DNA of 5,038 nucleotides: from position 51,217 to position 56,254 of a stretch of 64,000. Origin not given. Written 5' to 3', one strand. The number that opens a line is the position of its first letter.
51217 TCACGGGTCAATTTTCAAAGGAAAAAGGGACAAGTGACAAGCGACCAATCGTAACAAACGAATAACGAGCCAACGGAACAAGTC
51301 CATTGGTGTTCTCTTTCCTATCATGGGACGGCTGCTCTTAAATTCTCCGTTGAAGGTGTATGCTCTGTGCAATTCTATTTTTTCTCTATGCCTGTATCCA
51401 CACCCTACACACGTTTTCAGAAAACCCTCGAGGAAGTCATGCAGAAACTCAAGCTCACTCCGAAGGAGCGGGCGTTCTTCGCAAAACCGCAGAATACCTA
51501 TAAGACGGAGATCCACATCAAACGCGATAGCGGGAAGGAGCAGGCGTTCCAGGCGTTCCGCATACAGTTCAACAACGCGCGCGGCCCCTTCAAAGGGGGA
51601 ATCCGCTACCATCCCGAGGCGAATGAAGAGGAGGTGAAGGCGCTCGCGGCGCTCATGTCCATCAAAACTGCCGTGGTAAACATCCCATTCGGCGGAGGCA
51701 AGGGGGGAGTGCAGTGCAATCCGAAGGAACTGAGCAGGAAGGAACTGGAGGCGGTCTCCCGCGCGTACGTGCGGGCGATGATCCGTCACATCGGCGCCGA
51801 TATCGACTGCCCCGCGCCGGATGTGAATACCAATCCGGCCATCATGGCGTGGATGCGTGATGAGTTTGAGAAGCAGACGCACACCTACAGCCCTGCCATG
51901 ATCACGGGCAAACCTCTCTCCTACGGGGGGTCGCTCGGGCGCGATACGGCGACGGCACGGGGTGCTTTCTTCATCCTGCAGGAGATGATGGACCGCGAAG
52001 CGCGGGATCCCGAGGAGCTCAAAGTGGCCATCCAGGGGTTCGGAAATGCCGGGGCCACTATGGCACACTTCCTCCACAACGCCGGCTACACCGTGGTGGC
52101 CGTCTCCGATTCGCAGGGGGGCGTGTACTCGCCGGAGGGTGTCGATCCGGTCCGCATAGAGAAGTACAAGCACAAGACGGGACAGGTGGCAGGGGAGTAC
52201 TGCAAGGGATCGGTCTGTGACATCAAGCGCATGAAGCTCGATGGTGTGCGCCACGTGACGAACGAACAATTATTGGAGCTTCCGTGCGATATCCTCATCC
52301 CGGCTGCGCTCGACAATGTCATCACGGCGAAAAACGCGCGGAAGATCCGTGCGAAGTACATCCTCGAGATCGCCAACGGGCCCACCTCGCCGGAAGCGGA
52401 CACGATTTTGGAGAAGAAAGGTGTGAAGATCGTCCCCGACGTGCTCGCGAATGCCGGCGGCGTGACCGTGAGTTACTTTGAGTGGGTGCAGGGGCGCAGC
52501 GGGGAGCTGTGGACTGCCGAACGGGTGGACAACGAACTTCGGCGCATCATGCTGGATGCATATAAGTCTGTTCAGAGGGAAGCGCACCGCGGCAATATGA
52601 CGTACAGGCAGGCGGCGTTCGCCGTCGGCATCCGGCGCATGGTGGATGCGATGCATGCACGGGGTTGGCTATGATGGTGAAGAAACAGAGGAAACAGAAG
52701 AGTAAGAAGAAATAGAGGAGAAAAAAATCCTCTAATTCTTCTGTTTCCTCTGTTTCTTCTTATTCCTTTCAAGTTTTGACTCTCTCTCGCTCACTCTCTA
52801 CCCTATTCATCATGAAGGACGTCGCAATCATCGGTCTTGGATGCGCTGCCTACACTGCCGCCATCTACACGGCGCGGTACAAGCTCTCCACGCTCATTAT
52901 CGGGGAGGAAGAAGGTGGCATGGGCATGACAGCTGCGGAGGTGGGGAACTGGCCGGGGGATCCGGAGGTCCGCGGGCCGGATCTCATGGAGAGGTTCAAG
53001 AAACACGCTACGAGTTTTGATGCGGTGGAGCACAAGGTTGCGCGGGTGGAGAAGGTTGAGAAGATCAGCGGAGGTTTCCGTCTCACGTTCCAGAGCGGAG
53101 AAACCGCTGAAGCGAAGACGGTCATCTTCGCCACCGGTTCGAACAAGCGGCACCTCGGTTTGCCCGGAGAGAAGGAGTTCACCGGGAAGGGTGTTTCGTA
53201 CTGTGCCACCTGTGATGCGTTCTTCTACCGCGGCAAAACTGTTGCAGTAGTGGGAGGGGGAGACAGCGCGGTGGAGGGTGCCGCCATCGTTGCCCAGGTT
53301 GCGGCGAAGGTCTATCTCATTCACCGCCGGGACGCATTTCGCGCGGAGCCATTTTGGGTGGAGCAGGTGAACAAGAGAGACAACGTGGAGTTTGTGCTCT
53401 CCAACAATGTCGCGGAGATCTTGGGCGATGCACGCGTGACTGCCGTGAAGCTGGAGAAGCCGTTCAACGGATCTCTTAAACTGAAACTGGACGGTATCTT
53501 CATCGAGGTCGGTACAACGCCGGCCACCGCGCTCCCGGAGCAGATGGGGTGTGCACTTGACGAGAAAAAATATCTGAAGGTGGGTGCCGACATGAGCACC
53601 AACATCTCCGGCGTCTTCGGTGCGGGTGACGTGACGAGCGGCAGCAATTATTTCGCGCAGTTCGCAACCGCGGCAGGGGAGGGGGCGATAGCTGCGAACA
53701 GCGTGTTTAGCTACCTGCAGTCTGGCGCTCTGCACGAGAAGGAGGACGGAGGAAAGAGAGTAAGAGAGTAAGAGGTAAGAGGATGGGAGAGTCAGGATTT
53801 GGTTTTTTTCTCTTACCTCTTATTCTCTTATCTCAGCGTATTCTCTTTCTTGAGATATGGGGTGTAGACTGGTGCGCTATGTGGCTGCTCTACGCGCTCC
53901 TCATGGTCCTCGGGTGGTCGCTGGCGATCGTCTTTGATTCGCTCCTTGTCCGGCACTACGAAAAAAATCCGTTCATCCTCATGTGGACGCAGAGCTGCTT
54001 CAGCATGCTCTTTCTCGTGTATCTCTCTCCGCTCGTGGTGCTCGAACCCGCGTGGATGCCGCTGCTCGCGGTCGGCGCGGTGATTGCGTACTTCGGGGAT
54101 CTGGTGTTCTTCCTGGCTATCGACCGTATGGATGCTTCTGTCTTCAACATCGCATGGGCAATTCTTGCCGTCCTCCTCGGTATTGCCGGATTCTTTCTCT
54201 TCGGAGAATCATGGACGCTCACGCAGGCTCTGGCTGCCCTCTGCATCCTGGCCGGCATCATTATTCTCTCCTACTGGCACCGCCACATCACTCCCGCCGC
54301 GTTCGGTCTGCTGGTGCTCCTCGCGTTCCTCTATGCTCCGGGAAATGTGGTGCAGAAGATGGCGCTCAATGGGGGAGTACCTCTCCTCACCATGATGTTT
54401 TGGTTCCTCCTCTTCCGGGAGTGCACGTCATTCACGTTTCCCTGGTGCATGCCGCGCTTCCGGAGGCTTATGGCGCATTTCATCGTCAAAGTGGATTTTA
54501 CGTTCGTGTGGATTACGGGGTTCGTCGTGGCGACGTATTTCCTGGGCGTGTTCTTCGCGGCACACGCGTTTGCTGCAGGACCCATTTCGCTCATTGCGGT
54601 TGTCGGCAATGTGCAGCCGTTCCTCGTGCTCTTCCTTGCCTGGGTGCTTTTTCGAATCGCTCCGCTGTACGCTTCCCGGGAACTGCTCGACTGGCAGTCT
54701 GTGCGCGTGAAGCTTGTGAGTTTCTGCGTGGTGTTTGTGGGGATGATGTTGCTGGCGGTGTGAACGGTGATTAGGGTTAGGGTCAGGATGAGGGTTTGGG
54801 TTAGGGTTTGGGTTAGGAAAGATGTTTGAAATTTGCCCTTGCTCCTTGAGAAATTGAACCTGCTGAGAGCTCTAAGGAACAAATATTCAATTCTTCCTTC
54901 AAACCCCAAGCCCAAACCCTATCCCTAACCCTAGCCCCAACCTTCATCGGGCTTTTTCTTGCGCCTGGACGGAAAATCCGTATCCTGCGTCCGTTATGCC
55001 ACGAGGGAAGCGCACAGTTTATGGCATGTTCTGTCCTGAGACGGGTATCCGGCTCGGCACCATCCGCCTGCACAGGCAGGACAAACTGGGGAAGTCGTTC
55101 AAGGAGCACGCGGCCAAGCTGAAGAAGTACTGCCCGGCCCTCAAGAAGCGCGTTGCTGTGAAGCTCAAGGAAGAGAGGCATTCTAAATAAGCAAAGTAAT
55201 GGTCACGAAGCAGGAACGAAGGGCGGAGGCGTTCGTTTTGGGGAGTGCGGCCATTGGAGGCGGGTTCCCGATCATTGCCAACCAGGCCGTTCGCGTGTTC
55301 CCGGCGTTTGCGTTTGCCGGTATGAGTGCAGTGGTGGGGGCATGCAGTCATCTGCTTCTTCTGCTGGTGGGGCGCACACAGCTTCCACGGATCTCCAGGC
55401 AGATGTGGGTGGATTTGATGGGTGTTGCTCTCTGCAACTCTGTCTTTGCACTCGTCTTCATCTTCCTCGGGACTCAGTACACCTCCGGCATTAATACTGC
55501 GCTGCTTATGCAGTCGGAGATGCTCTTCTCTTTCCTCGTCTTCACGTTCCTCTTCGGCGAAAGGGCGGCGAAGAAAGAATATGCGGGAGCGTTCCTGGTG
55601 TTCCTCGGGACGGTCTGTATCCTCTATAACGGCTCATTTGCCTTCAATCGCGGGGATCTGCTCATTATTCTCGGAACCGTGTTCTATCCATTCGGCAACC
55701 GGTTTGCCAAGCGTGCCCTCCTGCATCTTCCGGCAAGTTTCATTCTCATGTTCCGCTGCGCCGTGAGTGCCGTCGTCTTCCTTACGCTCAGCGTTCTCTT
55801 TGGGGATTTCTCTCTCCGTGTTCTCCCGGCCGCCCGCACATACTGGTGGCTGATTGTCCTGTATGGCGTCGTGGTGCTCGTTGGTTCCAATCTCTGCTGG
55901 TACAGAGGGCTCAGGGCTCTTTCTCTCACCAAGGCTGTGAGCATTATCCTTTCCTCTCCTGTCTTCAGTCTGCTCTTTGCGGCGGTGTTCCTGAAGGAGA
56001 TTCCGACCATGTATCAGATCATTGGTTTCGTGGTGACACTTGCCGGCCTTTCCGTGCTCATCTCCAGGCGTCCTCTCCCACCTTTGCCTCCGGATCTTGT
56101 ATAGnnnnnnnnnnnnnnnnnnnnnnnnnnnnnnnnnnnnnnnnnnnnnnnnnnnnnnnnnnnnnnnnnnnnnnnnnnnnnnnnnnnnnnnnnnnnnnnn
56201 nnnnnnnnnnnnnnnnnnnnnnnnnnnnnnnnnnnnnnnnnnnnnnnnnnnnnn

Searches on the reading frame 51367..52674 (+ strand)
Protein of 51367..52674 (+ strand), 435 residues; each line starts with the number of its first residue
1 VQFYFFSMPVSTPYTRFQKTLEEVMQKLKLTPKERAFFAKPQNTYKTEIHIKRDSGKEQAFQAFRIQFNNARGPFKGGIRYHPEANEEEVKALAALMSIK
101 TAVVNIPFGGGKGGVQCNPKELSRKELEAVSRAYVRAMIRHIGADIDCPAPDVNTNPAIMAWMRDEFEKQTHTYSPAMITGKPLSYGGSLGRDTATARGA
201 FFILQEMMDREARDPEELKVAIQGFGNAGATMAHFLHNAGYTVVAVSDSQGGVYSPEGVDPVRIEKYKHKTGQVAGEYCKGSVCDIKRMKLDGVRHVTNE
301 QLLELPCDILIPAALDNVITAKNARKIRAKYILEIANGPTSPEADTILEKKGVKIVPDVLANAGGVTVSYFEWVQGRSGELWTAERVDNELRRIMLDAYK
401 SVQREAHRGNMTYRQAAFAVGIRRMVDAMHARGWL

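Call 68: search_protein_families(library=pfam, proteins=[window:51367-52674:+], max_evalue=0.001)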
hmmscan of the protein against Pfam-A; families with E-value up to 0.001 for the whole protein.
window:51367-52674:+ (435 aa): 2 families
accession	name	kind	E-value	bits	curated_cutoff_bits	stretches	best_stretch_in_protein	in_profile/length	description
PF00208.27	ELFV_dehydrog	-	4e-76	256.3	23.4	1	187-433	1-241/241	Glutamate/Leucine/Phenylalanine/Valine dehydrogenase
PF02812.23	ELFV_dehydrog_N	-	3.6e-51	172.7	25.3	1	41-168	1-128/129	Glu/Leu/Phe/Val dehydrogenase, dimerisation domain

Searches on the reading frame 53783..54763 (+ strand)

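Call 68: search_protein_families(library=pfam, proteins=[window:53783-54763:+], max_evalue=0.001)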
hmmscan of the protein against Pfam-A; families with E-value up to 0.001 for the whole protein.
window:53783-54763:+ (326 aa): 1 family
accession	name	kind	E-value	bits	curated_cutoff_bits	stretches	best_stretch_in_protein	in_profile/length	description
PF00892.27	EamA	-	1.4e-08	35.5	28.2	1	33-163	2-134/135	EamA-like transporter family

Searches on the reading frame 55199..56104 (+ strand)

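Call 69: search_protein_families(library=pfam, proteins=[window:55199-56104:+], max_evalue=0.001)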
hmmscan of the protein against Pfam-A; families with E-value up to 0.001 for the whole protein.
window:55199-56104:+ (301 aa): 2 families
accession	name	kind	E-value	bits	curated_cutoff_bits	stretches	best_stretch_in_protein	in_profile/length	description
PF00892.27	EamA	-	4e-33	115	28.2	2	151-287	2-133/135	EamA-like transporter family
PF08627.16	CRT-like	-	0.00086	18.8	26.9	0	84-143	81-140/335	CRT-like, chloroquine-resistance transporter-like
